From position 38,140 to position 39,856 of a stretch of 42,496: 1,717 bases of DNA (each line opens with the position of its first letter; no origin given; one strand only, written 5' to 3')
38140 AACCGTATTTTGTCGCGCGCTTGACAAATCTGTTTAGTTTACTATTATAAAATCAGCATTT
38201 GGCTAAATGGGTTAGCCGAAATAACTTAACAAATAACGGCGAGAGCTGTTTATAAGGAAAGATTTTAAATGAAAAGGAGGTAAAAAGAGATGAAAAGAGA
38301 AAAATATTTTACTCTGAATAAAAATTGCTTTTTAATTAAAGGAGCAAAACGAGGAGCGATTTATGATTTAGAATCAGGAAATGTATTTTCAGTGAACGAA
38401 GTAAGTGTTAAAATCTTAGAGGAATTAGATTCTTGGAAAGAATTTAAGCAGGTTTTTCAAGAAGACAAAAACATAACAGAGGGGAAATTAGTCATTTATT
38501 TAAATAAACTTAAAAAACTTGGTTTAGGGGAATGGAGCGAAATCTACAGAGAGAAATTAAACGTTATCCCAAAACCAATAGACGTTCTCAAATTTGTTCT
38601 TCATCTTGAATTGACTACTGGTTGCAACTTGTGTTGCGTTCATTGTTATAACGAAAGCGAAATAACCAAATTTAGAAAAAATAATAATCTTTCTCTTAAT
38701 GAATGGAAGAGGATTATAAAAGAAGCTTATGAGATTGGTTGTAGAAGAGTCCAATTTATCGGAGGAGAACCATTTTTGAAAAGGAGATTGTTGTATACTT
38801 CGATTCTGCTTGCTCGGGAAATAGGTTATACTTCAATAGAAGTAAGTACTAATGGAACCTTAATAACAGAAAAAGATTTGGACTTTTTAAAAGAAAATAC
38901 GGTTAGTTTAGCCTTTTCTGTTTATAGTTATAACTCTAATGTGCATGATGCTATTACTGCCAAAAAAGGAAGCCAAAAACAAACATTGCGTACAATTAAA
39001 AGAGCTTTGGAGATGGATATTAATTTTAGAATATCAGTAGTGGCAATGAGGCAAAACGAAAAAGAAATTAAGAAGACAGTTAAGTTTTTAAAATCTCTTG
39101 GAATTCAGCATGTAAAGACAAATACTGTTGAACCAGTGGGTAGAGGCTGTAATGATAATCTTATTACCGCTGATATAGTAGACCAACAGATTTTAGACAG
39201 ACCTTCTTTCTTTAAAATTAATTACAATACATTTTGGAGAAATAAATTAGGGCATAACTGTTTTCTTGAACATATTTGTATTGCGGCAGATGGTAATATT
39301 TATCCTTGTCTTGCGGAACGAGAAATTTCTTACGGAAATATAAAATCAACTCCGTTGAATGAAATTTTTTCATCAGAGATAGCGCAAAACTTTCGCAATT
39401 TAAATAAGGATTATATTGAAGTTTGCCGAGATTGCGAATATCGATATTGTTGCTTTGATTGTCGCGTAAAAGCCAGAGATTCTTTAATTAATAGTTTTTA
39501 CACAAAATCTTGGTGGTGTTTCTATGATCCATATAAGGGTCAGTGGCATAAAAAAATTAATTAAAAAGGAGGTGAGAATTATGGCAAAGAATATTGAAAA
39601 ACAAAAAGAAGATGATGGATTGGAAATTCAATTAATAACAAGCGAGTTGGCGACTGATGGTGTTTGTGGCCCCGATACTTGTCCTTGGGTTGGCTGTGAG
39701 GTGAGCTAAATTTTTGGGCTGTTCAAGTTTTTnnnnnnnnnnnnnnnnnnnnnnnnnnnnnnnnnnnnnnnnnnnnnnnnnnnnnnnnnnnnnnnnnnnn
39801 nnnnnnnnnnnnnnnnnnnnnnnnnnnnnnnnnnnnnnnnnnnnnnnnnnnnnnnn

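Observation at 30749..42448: Array of four paralogous rSAM/SPASM + downstream mini-ORF cassettes, each with its own divergent HExxH protein: a multi-cassette RiPP-like locus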

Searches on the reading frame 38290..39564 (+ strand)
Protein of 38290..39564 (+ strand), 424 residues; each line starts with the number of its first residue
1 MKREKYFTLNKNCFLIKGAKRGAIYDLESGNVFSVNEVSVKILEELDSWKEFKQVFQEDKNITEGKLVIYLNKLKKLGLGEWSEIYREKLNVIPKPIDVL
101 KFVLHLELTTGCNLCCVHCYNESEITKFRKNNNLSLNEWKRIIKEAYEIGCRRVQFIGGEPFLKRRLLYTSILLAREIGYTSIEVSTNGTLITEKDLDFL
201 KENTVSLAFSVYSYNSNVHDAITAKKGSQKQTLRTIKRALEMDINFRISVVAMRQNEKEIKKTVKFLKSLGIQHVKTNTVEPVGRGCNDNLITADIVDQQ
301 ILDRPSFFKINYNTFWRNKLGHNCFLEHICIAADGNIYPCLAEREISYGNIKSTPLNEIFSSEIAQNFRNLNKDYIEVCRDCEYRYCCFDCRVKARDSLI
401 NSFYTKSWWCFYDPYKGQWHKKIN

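Call 5: search_protein_families(library=pfam, proteins=[window:38290-39564:+], max_evalue=0.01)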
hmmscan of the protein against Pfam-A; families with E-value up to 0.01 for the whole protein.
window:38290-39564:+ (424 aa): 4 families
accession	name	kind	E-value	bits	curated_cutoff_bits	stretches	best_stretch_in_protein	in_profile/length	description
PF04055.27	Radical_SAM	-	7.3e-28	98.3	29.5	1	107-267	2-166/166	Radical SAM superfamily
PF13186.11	SPASM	-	3.1e-12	47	21.5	1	326-383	5-67/67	Iron-sulfur cluster-binding domain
PF13353.11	Fer4_12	-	7.7e-09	36.4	22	1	109-204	12-110/137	4Fe-4S single cluster domain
PF01261.30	AP_endonuc_2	-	0.0084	16.3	31.1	0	174-252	3-86/249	Xylose isomerase-like TIM barrel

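Call 6: search_protein_families(library=ncbifam, proteins=[window:38290-39564:+], max_evalue=0.01)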
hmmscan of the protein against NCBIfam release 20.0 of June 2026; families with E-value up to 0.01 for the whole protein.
window:38290-39564:+ (424 aa): 65 families (the best 25 are shown)
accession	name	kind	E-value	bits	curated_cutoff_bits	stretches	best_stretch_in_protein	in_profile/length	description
TIGR04545.1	rSAM_ahbD_hemeb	equivalog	8.1e-32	111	500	2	106-293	4-190/339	heme b synthase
TIGR04055.1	rSAM_NirJ2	equivalog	2.5e-30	106.1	500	1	108-413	6-325/326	putative heme d1 biosynthesis radical SAM protein NirJ2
TIGR04053.2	TIGR04053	equivalog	5e-27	95.1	395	2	102-297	8-203/366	TIGR04053 family radical SAM/SPASM domain-containing protein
TIGR04251.1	SCM_rSAM_ScmF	equivalog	2.7e-26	92.8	400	1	104-287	6-189/353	SynChlorMet cassette radical SAM/SPASM protein ScmF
NF050035.1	rSAM_WgK_link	exception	4.1e-26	91.8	650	2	104-292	11-196/367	radical SAM/SPASM peptide maturase WgkB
NF045574.1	sacti_mat_StsB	exception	1.9e-24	86.4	625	1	107-392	101-396/466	StsB family radical SAM/SPASM domain sactipeptide maturase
TIGR02109.1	PQQ_syn_pqqE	equivalog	2.3e-24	86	381.35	1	103-284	8-186/358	pyrroloquinoline quinone biosynthesis protein PqqE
NF041298.1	rSAM_mat_DynA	equivalog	5e-24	84.9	450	2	109-270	8-177/356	dynobactin maturation radical SAM/SPASM protein DynA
TIGR02666.1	moaA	equivalog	1.7e-23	83.2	284.05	1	104-273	12-186/336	GTP 3',8-cyclase MoaA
TIGR04193.1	SPASM_w_grasp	equivalog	1.8e-23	83.5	175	1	307-420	222-333/342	grasp-with-spasm system SPASM domain peptide maturase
TIGR04546.1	rSAM_ahbC_deAc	equivalog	6.4e-23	81.2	650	1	103-296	40-227/390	12,18-didecarboxysiroheme deacetylase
NF012164.0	AlbA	equivalog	6.6e-23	80.8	850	1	105-398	116-418/442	subtilosin maturase AlbA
TIGR02668.1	moaA_archaeal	equivalog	1.1e-22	80.4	325.25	1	104-276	12-182/303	GTP 3',8-cyclase MoaA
TIGR04347.1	pseudo_SAM_Halo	equivalog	2.1e-22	79.9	525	1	103-298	39-228/390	TIGR04347 family pseudo-SAM/SPASM protein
TIGR04054.1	rSAM_NirJ1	equivalog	5.9e-22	77.8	650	1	104-300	38-228/387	putative heme d1 biosynthesis radical SAM protein NirJ1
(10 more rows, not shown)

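Call 73: search_solved_structures(query=window:38290-39564:+, max_evalue=0.001, show_alignments=0)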
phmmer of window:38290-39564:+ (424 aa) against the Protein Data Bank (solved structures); distinct sequences matched with E-value up to 0.001: 20.
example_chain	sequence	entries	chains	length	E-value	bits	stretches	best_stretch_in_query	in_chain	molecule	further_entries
6efn_A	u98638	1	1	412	1.6e-11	47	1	99-287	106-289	Sporulation killing factor maturation protein SkfB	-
9dfu_A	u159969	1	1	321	7.4e-10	41.5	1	105-259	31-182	Radical SAM core domain-containing protein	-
9dfn_A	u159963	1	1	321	1.3e-09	40.7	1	107-259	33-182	Radical SAM core domain-containing protein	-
4k37_A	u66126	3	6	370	2.5e-09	39.7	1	108-275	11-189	Anaerobic sulfatase-maturating enzyme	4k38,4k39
4k36_A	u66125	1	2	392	3.1e-09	39.4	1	108-275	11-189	Anaerobic sulfatase-maturating enzyme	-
1tv7_A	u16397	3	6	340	6e-09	38.5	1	104-286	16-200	Molybdenum cofactor biosynthesis protein A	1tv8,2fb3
2fb2_A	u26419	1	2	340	8.1e-09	38.1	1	104-286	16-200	Molybdenum cofactor biosynthesis protein A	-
9dgw_A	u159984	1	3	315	9.1e-09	37.9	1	107-258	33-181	Radical SAM core domain-containing protein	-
9dfw_A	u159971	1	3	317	9.3e-09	37.9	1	107-258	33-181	Radical SAM core domain-containing protein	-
6b4c_A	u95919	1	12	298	9.6e-09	37.8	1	108-258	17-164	Viperin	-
7n7i_A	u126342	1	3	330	1.2e-08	37.5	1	108-258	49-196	Viperin-like enzyme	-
6c8v_A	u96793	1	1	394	2.3e-08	36.6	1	90-276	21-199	Coenzyme PQQ synthesis protein E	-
6q2p_A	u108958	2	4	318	6e-08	35.2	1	106-267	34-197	Radical S-adenosyl methionine domain-containing protein 2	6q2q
5vsl_A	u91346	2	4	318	6.6e-08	35.1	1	106-267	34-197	Radical S-adenosyl methionine domain-containing protein 2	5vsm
8wm2_A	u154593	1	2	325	6.8e-06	28.4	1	104-201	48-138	Fe-S radical SAM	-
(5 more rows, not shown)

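Call 99: search_protein_families(library=padloc, proteins=[window:38290-39564:+], max_evalue=0.001)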
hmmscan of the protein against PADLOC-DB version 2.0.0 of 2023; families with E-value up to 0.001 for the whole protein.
window:38290-39564:+ (424 aa): 2 families
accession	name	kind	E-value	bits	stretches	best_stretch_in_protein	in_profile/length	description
PDLC02903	pVip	-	1e-19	69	1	105-286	3-177/257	Viperins not associated with kinases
PDLC02904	pVip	-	8.3e-18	62.8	1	103-361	4-249/262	Viperins associated with kinases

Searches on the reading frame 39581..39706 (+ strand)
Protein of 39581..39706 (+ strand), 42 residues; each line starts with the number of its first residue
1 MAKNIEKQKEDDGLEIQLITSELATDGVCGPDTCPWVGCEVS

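Call 15: search_protein_families(library=ncbifam, proteins=[window:39581-39706:+], max_evalue=1)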
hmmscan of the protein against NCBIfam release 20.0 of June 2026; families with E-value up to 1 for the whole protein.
seq(42 aa): 1 family
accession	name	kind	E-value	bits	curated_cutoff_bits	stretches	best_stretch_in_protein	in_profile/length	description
NF040489.1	variant_MftA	exception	0.068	13.5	30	1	22-30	13-21/23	variant-type mycofactocin precursor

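Call 16: search_protein_families(library=pfam, proteins=[window:39581-39706:+], max_evalue=5)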
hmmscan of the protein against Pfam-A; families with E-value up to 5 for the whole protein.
seq(42 aa): 0 families
